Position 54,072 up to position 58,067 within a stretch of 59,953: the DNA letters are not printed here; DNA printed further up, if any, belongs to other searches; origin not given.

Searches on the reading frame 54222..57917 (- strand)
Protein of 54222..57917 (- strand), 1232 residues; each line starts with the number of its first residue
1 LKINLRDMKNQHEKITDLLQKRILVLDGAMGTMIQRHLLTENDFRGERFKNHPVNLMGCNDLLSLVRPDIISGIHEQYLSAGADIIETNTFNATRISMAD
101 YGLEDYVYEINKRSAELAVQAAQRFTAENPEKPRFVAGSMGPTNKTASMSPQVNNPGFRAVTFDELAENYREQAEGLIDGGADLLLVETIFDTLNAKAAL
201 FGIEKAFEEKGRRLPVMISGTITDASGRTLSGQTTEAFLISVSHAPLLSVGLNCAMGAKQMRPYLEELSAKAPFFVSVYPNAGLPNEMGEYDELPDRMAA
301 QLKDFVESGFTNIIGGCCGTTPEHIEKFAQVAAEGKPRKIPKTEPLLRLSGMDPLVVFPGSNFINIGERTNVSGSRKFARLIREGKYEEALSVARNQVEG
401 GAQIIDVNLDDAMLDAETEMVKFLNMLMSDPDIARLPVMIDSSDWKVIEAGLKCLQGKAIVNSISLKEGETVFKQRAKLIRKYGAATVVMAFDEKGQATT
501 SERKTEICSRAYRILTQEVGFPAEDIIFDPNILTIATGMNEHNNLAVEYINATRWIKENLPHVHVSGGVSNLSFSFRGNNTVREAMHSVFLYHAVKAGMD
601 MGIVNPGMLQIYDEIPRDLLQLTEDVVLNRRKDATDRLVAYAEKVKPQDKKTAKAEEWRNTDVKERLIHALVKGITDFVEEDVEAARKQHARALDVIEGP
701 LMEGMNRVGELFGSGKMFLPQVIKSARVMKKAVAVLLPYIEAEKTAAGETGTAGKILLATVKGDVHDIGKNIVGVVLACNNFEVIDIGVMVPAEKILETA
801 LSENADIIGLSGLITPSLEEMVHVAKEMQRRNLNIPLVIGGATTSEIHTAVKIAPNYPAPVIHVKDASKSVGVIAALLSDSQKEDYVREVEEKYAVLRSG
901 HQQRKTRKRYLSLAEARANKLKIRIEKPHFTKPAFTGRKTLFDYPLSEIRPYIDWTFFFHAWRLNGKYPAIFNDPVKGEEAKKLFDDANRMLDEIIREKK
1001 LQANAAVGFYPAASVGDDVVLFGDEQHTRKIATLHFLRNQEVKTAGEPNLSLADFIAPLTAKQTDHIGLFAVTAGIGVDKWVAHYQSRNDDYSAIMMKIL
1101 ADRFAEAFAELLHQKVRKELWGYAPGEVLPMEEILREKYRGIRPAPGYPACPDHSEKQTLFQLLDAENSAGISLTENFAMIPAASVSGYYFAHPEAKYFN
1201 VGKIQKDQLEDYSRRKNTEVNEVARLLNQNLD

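Call 51: search_protein_families(library=pfam, proteins=[window:54222-57917:-], max_evalue=0.0001)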
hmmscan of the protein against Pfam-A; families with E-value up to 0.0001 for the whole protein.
window:54222-57917:- (1232 aa): 5 families
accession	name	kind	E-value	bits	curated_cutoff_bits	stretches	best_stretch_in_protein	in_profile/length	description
PF02965.22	Met_synt_B12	-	2.5e-127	424.4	25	1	946-1217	2-273/273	Vitamin B12 dependent methionine synthase, activation domain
PF02574.22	S-methyl_trans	-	1.7e-102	343.5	22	1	24-330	1-281/283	Homocysteine S-methyltransferase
PF00809.28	Pterin_bind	-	8.4e-61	206.1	25.5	1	367-605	1-244/244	Pterin binding enzyme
PF02607.22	B12-binding_2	-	6.6e-26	90.7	23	1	664-736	2-73/74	B12 binding domain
PF02310.24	B12-binding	-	5.2e-22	78.4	32.1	1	754-844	1-91/121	B12 binding domain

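Call 67: find_related_loci(query=window:54222-57917:-, collection=genome_contigs, flank=1000)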
Query window:54222-57917:- (1232 aa) in genome_contigs; peptide patterns used: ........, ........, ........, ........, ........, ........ (x = any residue, [..] = any of these).
600 stretches matched a pattern (row limit reached: there are more); 599 encode a relative of the query (tblastn E <= 1e-3); the best 80 are kept; 80 distinct loci.
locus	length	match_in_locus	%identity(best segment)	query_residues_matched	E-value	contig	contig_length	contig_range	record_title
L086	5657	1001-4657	66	9-1232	0e+0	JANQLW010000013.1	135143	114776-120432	MAG: Bacteroidales bacterium isolate PL25a_bin.72 k99_2519201, whole genome shotgun sequence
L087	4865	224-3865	67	19-1231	0e+0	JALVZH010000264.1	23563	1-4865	MAG: Bacteroidales bacterium isolate T10_metabat1_scaf2bin.002 T10_NODE_516_length_23563_cov_7.391193, whole genome shot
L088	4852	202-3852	65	15-1232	0e+0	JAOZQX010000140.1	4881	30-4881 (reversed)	MAG: Bacteroidales bacterium isolate GMC6.concoct.111_sub GMC6_27187_length_4881_cov_6.263572, whole genome shotgun sequ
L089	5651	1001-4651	66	11-1232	0e+0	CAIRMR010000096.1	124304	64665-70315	MAG: uncultured Bacteroidales bacterium isolate Loclat_bin-01022 genome assembly, contig: bin-01022:096/223, whole genom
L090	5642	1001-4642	66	19-1232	0e+0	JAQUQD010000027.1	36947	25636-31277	MAG: Bacteroidales bacterium isolate STD1_41 NODE_2200_length_36947_cov_4.289680_Sandtown_D1, whole genome shotgun seque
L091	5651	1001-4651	65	11-1232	0e+0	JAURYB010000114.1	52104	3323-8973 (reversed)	MAG: Bacteroidales bacterium isolate E10_metabat.bin.71 E10_k141_46519, whole genome shotgun sequence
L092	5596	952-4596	67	15-1232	0e+0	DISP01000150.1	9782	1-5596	MAG TPA_asm: Bacteroidales bacterium UBA6207 UBA6207_contig_19184, whole genome shotgun sequence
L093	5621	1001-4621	65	19-1231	0e+0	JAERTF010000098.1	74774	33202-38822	MAG: Bacteroidetes bacterium isolate BH25 c_000000004595, whole genome shotgun sequence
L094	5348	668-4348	63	8-1231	0e+0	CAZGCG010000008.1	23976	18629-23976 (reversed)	MAG TPA_asm: uncultured Sphingobacterium sp. isolate SRP107338_co1_37 genome assembly, contig: NODE_1831_length_23976_co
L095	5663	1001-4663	62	15-1232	0e+0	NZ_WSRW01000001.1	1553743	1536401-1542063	Mucilaginibacter lacusdianchii strain JXJ CY 39 Scaffold1, whole genome shotgun sequence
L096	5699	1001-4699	63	2-1232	0e+0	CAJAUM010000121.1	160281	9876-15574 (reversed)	MAG: uncultured Bacteroidales bacterium isolate Loc090907-6m_bin-511 genome assembly, contig: bin-511:121/155, whole gen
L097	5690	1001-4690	62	10-1232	0e+0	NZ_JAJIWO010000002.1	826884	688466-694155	Mucilaginibacter sp. UR6-11 contig2, whole genome shotgun sequence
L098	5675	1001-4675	62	13-1232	0e+0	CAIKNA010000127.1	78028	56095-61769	MAG: uncultured Bacteroidales bacterium isolate AlinenLipids_bin-7146 genome assembly, contig: bin-7146:127/409, whole g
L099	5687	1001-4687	63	9-1232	0e+0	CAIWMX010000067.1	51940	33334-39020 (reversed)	MAG: uncultured Bacteroidales bacterium isolate AM-2014_bin-2482 genome assembly, contig: bin-2482:067/140, whole genome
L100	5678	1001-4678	62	19-1232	0e+0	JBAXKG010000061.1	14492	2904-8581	MAG: Bacteroidota bacterium isolate ELA395 MAG395_61, whole genome shotgun sequence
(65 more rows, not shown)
